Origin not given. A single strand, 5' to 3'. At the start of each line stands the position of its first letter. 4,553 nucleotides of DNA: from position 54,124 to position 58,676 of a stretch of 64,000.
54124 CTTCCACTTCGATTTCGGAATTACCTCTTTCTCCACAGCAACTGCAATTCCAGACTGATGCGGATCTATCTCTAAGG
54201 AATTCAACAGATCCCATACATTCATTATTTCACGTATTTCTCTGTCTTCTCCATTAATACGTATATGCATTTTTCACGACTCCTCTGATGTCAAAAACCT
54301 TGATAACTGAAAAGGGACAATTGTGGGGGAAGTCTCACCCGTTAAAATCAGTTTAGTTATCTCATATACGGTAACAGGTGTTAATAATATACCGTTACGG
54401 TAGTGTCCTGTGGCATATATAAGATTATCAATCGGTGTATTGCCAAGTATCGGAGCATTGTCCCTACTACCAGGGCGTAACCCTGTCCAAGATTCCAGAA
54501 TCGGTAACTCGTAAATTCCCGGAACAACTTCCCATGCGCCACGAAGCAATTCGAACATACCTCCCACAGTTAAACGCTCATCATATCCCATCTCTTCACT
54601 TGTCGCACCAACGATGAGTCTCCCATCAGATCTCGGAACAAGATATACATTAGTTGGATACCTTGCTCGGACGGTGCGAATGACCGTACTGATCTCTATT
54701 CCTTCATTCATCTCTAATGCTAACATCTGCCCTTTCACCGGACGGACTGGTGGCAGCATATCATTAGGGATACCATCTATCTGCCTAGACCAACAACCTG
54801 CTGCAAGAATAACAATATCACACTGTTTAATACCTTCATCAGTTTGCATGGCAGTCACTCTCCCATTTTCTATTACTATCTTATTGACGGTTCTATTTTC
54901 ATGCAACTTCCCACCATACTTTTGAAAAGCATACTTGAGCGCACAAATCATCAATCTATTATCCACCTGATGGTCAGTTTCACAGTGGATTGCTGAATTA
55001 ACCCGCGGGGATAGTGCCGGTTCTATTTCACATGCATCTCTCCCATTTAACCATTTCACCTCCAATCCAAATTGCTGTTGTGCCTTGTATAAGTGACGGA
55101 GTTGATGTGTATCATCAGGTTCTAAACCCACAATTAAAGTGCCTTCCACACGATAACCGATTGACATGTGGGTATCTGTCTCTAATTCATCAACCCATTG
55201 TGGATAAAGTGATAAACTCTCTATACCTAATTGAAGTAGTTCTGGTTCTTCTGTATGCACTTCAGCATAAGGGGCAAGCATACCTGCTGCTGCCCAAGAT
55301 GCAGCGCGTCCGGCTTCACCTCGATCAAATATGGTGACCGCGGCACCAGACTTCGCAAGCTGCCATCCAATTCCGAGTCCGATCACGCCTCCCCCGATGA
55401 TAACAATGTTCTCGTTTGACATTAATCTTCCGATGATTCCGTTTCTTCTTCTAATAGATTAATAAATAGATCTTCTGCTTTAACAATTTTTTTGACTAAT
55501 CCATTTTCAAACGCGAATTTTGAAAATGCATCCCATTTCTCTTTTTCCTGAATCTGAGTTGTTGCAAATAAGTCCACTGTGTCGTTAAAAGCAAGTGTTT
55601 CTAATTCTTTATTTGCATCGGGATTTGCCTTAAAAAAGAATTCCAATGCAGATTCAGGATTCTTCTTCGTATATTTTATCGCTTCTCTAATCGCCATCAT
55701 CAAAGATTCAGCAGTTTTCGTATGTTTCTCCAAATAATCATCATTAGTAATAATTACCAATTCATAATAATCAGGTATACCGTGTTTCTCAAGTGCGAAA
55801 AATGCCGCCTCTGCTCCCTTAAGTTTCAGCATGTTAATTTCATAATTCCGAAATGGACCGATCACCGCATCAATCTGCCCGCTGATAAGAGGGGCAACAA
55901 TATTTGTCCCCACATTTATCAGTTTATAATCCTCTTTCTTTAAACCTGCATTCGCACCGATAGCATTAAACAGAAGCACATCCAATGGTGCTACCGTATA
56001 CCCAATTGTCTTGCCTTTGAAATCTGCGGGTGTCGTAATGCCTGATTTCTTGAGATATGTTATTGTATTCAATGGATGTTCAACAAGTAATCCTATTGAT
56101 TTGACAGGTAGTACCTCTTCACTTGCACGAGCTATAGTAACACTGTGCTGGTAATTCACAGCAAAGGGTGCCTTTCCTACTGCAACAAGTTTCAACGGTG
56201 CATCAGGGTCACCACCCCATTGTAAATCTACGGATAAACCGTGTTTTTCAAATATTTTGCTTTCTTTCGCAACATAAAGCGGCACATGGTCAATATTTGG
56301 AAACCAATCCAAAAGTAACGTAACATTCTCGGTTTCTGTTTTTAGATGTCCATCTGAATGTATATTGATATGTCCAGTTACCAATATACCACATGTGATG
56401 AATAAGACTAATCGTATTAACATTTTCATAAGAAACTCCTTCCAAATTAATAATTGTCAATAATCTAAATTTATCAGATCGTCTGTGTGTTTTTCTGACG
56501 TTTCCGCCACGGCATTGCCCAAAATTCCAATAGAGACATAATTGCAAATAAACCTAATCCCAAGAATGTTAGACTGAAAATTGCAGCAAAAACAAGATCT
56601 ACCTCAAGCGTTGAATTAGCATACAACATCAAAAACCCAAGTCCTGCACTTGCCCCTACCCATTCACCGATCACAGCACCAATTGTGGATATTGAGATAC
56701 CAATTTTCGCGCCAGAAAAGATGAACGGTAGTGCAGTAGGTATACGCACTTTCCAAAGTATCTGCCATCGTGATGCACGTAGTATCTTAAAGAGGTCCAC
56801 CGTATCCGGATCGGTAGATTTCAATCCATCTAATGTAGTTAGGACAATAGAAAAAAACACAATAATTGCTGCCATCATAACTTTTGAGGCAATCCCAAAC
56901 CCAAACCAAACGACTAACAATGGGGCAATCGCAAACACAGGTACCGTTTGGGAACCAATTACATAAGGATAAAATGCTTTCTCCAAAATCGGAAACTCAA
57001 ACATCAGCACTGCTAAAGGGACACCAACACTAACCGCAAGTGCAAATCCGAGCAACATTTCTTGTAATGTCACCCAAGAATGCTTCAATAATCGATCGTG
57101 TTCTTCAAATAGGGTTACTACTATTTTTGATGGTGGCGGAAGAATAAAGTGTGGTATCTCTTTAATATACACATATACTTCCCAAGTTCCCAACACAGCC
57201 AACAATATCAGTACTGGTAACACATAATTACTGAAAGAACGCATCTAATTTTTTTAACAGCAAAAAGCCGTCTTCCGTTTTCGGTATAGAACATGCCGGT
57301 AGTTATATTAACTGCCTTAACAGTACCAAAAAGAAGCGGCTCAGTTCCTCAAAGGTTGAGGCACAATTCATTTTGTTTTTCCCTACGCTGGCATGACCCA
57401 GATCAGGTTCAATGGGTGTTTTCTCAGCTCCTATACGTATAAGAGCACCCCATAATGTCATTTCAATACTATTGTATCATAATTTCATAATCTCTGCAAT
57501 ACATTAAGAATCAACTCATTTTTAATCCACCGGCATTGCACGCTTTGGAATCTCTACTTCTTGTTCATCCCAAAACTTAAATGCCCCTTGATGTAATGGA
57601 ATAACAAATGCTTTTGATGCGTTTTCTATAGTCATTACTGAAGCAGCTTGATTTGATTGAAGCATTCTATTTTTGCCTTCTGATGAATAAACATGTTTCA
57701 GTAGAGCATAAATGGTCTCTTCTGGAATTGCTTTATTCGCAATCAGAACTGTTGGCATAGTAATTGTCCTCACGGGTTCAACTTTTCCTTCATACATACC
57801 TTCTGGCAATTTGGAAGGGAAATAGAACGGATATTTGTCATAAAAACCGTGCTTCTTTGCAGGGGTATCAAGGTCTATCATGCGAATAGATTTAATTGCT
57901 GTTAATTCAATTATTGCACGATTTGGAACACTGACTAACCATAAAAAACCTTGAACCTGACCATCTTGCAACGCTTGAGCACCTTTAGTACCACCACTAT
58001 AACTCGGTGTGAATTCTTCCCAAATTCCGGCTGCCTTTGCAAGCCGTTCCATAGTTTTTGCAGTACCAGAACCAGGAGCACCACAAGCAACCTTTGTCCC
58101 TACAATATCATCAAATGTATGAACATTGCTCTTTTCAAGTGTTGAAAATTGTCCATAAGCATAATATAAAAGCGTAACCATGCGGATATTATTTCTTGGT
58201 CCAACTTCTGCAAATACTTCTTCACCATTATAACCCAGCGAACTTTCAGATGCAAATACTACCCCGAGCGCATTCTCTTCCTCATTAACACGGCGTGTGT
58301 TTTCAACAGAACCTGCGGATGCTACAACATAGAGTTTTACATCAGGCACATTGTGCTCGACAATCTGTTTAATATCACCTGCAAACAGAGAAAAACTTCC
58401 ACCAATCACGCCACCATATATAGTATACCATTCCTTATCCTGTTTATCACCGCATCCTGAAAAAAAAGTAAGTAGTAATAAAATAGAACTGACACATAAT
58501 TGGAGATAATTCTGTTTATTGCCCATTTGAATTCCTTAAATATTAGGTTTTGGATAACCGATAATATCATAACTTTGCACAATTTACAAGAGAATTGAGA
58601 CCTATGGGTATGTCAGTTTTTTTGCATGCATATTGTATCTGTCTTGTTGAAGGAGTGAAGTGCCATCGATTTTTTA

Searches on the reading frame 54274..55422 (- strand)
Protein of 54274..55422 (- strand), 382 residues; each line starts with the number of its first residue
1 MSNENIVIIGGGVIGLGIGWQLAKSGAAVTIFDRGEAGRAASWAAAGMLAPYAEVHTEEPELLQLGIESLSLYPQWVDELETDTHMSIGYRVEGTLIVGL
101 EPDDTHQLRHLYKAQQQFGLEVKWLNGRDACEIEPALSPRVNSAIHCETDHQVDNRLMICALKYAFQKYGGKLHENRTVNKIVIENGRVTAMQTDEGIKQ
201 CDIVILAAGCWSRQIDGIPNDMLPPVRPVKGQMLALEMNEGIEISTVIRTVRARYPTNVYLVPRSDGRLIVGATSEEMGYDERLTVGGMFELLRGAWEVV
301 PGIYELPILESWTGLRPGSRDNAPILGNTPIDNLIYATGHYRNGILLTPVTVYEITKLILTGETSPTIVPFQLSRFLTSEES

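Call 48: search_protein_families(library=pfam, proteins=[window:54274-55422:-], max_evalue=0.00001)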
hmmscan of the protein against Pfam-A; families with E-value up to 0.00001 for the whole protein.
window:54274-55422:- (382 aa): 3 families
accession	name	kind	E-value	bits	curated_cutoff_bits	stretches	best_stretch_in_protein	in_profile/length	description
PF01266.30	DAO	-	8.3e-75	252.9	27.9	1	6-351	2-346/353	FAD dependent oxidoreductase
PF07992.20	Pyr_redox_2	-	1.1e-06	28.7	26.1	0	4-36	143-175/291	Pyridine nucleotide-disulphide oxidoreductase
PF00890.30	FAD_binding_2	-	2.6e-06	27.4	20.4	0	6-55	2-52/414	FAD binding domain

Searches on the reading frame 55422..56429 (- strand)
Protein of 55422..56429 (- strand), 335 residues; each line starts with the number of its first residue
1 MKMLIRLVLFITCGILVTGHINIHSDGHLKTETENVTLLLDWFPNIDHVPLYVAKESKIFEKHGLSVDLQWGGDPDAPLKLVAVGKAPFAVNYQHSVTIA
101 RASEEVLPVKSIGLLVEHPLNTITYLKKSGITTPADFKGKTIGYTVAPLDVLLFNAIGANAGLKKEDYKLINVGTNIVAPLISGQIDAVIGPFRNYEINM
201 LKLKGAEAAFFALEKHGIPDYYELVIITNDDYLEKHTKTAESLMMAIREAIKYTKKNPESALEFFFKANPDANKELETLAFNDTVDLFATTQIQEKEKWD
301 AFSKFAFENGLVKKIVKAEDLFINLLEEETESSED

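Call 49: search_protein_families(library=pfam, proteins=[window:55422-56429:-], max_evalue=0.00001)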
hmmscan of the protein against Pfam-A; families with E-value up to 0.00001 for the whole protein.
window:55422-56429:- (335 aa): 2 families
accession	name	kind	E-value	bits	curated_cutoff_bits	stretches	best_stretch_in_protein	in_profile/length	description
PF09084.16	NMT1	-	4.6e-62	210.2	20.5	1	45-261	1-216/216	NMT1/THI5 like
PF13379.11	NMT1_2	-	2.6e-06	27.9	24.7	0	34-70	4-40/252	NMT1-like family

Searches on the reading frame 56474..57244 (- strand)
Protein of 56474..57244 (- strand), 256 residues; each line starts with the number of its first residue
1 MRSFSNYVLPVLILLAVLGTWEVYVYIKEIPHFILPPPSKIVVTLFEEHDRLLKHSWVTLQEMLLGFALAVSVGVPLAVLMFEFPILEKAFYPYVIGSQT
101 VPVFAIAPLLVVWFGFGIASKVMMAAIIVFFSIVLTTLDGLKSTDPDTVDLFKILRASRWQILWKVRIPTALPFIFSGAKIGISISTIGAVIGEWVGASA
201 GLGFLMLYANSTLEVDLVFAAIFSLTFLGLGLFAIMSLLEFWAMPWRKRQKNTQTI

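Call 49: search_protein_families(library=pfam, proteins=[window:56474-57244:-], max_evalue=0.00001)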
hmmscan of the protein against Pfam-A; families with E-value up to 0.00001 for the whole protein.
window:56474-57244:- (256 aa): 1 family
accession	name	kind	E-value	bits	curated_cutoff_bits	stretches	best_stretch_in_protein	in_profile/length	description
PF00528.27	BPD_transp_1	-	1.3e-29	103.6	26.4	1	71-240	2-179/184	Binding-protein-dependent transport system inner membrane component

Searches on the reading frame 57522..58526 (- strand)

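Call 49: search_protein_families(library=pfam, proteins=[window:57522-58526:-], max_evalue=0.00001)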
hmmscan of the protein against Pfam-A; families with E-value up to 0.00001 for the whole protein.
window:57522-58526:- (334 aa): 1 family
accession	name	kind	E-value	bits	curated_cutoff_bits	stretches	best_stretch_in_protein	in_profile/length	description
PF16868.10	NMT1_3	-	2.3e-55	188.7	27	1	40-322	5-288/289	NMT1-like family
